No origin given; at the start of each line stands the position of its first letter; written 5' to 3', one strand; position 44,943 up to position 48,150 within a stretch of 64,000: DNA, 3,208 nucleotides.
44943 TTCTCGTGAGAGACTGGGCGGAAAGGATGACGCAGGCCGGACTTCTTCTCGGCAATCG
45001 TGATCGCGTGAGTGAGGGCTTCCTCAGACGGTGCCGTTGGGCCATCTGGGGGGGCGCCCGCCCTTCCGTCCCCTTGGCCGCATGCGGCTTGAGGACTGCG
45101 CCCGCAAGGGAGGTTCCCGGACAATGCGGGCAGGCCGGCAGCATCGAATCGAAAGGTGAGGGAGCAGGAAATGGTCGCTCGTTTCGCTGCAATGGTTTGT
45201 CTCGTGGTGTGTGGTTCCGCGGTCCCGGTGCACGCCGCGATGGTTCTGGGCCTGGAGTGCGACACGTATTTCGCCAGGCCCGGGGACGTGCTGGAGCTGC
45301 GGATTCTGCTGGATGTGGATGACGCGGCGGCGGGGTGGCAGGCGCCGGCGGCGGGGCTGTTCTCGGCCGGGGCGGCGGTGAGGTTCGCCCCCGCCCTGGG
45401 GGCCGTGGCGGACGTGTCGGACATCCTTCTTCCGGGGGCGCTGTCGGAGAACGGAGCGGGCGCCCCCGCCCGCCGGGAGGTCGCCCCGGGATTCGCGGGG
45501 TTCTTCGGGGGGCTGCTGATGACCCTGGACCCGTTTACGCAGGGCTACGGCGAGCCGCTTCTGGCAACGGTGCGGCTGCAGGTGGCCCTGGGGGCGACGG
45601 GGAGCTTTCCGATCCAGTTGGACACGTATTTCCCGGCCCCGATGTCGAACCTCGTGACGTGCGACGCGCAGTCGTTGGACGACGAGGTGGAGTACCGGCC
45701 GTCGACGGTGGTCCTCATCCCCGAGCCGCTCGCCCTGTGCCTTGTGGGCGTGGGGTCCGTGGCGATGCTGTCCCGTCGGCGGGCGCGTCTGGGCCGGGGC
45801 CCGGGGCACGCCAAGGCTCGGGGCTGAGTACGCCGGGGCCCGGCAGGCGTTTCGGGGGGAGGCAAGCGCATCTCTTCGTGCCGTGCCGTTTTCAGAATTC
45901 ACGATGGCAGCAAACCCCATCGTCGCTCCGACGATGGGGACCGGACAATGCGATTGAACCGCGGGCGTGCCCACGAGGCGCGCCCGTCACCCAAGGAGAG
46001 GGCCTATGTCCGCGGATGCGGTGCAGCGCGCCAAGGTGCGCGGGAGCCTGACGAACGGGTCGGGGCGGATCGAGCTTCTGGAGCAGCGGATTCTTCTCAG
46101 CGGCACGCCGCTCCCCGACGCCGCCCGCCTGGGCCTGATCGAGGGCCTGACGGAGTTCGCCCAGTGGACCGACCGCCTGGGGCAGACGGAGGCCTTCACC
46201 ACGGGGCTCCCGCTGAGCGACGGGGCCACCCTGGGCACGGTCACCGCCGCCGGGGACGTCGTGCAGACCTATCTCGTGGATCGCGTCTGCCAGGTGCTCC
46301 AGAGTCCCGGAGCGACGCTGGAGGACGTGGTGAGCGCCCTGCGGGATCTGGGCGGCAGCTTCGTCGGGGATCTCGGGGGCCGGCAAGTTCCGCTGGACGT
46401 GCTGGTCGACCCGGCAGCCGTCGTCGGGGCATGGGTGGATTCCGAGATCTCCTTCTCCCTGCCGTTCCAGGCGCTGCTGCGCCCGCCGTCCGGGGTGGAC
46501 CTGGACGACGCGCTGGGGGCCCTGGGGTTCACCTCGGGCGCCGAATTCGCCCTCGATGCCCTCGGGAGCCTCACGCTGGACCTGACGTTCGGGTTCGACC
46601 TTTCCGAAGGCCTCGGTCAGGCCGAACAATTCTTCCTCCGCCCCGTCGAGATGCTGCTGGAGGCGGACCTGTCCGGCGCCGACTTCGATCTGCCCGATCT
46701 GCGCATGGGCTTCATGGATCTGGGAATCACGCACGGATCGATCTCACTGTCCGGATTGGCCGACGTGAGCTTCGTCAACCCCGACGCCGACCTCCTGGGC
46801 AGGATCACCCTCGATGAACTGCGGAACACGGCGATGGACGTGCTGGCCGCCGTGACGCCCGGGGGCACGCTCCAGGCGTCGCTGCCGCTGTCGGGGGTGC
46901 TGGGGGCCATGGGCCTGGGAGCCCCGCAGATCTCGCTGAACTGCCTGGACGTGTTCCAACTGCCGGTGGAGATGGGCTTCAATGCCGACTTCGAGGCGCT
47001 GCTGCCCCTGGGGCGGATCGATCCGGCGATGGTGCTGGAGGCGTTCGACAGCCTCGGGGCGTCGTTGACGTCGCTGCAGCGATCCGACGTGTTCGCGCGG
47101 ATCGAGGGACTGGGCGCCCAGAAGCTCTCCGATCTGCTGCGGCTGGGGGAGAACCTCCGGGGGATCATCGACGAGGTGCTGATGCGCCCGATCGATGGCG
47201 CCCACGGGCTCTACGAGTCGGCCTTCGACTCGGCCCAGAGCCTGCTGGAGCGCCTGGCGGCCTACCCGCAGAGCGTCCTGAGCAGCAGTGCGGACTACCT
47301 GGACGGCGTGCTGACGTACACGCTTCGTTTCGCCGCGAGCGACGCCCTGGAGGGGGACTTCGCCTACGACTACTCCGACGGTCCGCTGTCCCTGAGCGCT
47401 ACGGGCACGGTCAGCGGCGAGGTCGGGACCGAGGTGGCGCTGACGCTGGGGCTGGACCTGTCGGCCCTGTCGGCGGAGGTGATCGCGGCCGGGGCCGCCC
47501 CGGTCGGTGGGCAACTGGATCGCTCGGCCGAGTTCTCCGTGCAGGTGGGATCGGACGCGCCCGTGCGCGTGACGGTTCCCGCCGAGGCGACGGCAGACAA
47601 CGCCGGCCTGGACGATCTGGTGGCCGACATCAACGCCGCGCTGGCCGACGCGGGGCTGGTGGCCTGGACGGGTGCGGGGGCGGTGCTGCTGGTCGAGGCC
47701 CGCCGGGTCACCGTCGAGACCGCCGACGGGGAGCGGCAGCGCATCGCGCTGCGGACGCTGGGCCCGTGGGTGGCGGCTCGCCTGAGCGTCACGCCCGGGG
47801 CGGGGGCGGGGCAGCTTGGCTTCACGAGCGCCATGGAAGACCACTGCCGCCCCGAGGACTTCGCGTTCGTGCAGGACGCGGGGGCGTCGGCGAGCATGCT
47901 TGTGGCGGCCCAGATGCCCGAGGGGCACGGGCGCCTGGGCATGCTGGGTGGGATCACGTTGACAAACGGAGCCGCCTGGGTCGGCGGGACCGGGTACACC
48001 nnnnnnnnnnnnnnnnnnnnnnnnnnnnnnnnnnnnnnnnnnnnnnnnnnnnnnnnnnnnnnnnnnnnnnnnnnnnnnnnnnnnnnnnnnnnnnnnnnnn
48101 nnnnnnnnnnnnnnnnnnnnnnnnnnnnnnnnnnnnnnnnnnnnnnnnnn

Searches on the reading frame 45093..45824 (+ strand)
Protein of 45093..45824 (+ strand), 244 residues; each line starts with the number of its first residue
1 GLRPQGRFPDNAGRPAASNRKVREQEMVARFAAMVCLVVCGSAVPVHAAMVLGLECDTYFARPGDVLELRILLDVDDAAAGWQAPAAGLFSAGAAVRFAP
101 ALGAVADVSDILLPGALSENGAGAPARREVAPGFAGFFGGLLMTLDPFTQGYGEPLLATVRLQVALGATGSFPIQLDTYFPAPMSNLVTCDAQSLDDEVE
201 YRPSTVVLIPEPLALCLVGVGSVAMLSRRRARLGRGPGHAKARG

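Call 89: search_protein_families(library=pfam, proteins=[window:45093-45824:+], max_evalue=0.001)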
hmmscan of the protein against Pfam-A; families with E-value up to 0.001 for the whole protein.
window:45093-45824:+ (244 aa): 0 families

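Call 100: search_protein_families(library=pfam, proteins=[window:45171-45824:+], max_evalue=10)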
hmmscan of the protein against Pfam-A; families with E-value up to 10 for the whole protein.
seq(218 aa): 1 family
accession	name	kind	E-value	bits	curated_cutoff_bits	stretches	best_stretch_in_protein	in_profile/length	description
PF07589.16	PEP-CTERM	-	0.0086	16.6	20.7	1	183-204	2-24/24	PEP-CTERM motif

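Call 101: search_protein_families(library=ncbifam, proteins=[window:45171-45824:+], max_evalue=10)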
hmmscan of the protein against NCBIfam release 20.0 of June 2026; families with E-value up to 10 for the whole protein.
seq(218 aa): 1 family
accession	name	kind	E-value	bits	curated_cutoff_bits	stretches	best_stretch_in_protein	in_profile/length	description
NF038126.1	PEP_CTERM_FxDxF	subfamily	0.15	12.3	50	1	182-204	141-165/165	FxDxF family PEP-CTERM protein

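Call 103: search_solved_structures(query=A6, max_evalue=10)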
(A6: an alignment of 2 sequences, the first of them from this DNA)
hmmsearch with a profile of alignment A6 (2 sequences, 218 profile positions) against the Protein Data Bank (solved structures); distinct sequences matched with E-value up to 10: 2.
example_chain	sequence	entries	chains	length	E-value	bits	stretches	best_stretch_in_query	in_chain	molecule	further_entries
8bl3_A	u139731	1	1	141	0.35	13.8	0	14-44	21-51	scIg12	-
8bl6_A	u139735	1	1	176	0.71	12.8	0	14-44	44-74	dIG14-scdim-EF62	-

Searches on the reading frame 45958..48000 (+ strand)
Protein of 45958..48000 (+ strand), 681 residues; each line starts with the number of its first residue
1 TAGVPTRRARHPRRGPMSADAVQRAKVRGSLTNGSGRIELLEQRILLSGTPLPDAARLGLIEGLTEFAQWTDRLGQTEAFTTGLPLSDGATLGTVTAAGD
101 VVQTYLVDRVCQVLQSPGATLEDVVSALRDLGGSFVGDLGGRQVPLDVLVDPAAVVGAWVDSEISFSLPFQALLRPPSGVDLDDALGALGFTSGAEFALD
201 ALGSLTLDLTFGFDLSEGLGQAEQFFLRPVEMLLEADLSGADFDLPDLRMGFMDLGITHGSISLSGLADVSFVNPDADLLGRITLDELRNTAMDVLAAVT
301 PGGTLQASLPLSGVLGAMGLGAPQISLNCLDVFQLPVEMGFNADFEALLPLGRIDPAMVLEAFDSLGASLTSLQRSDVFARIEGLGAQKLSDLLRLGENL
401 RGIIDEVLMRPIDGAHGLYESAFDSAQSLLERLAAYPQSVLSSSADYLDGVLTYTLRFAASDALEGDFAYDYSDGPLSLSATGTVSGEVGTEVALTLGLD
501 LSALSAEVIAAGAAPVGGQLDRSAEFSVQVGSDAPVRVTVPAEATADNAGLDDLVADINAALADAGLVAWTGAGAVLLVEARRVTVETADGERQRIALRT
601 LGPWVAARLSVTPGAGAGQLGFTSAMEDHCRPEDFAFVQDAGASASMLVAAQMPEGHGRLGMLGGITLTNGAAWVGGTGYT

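Call 24: search_protein_families(library=ncbifam, proteins=[window:45958-48000:+], max_evalue=1)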
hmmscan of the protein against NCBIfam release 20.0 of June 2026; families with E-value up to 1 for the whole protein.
window:45958-48000:+ (681 aa): 1 family
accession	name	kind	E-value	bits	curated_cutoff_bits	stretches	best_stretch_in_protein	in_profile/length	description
NF012209.1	LEPR-8K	domain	7.3e-05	22.2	17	1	37-53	2-18/24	LEPR-XLL domain-containing protein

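Call 25: search_protein_families(library=pfam, proteins=[window:45958-48000:+], max_evalue=5)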
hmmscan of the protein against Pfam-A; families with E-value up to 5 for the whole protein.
window:45958-48000:+ (681 aa): 1 family
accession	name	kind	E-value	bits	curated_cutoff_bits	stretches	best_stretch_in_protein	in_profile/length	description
PF18558.8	HTH_51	-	0.097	12.8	50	1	357-385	33-61/88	Methyltransferase, Helix-turn-helix domain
